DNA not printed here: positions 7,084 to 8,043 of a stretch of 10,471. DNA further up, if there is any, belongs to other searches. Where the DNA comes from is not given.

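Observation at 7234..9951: Single ORF combining a lambda gpI-like tail tip assembly region with a gpJ-like central fibre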

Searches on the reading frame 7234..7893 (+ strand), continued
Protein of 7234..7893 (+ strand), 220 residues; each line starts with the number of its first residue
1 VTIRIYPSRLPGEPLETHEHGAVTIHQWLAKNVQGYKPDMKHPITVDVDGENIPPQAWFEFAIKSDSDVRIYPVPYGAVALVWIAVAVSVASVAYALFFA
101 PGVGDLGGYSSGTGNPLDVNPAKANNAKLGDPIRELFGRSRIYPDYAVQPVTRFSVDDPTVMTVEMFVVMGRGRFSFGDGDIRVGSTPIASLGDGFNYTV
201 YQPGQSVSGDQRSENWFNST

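Call 38: search_protein_families(library=phrogs, proteins=[L009:3426-3980:+, L010:3132-3680:+, L005:3992-4531:+, L006:3992-4570:+, L004:3998-4597:+, L008:3501-4040:+, L011:3498-4025:+], max_evalue=1)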
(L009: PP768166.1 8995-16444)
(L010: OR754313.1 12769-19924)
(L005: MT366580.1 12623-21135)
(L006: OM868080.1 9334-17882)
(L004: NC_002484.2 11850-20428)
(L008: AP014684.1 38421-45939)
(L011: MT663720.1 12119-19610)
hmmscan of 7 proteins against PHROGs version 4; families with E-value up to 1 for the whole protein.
L009:3426-3980:+ (185 aa): 6 families
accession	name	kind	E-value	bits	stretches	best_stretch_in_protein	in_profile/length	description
phrog_469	-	tail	2.1e-29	103.2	1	8-185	6-185/903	tail protein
phrog_31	-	tail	5.6e-15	55.2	1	42-185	133-312/1565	central tail fiber J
phrog_24367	-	unknown function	0.00016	21.4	1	81-174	84-182/408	-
phrog_32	-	tail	0.0056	17.3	1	111-150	153-192/203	tail assembly protein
phrog_28720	-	unknown function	0.057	14.2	1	122-148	12-38/60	-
phrog_4554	-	tail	0.17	12.8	1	75-144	83-158/205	tail protein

L010:3132-3680:+ (183 aa): 4 families
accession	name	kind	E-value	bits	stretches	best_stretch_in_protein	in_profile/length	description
phrog_469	-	tail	1.6e-28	100.3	1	1-183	1-183/903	tail protein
phrog_31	-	tail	2.5e-12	46.4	1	43-183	135-310/1565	central tail fiber J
phrog_24367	-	unknown function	4.4e-08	33.1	1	81-180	89-188/408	-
phrog_32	-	tail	0.0062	17.2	1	70-144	108-186/203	tail assembly protein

L005:3992-4531:+ (180 aa): 6 families
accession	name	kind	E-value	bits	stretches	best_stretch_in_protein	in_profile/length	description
phrog_469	-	tail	3.7e-44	152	1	1-178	1-178/903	tail protein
phrog_24367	-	unknown function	5.2e-11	42.8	1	73-175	78-185/408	-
phrog_31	-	tail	4.9e-06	25.6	1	19-179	114-306/1565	central tail fiber J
phrog_25032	-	unknown function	0.019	13.2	1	82-132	7-56/1978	-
phrog_12135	-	unknown function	0.25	12.3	1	33-55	25-46/60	-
phrog_30451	-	unknown function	0.28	11.6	1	48-135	175-262/287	-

L006:3992-4570:+ (193 aa): 2 families
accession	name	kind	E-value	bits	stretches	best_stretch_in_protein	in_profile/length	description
phrog_469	-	tail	2.5e-27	96.3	1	1-192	1-180/903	tail protein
phrog_24367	-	unknown function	5.3e-05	23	1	94-186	93-184/408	-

L004:3998-4597:+ (200 aa): 2 families
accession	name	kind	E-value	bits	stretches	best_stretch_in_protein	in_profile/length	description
phrog_469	-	tail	9.1e-57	193.7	1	1-200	3-183/903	tail protein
phrog_24367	-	unknown function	1.7e-07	31.1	1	93-193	82-186/408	-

L008:3501-4040:+ (180 aa): 2 families
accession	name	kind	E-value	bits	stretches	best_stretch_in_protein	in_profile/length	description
phrog_469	-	tail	1.1e-40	140.5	1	2-177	3-178/903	tail protein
phrog_24367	-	unknown function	0.0012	18.5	1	109-176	119-185/408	-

L011:3498-4025:+ (176 aa): 3 families
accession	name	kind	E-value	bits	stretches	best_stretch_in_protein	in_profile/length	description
phrog_469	-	tail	2.5e-33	116.2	1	1-169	3-176/903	tail protein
phrog_7307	-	unknown function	0.1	13.9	1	42-63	27-48/49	-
phrog_14683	-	unknown function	0.12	13.5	1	44-60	16-32/56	-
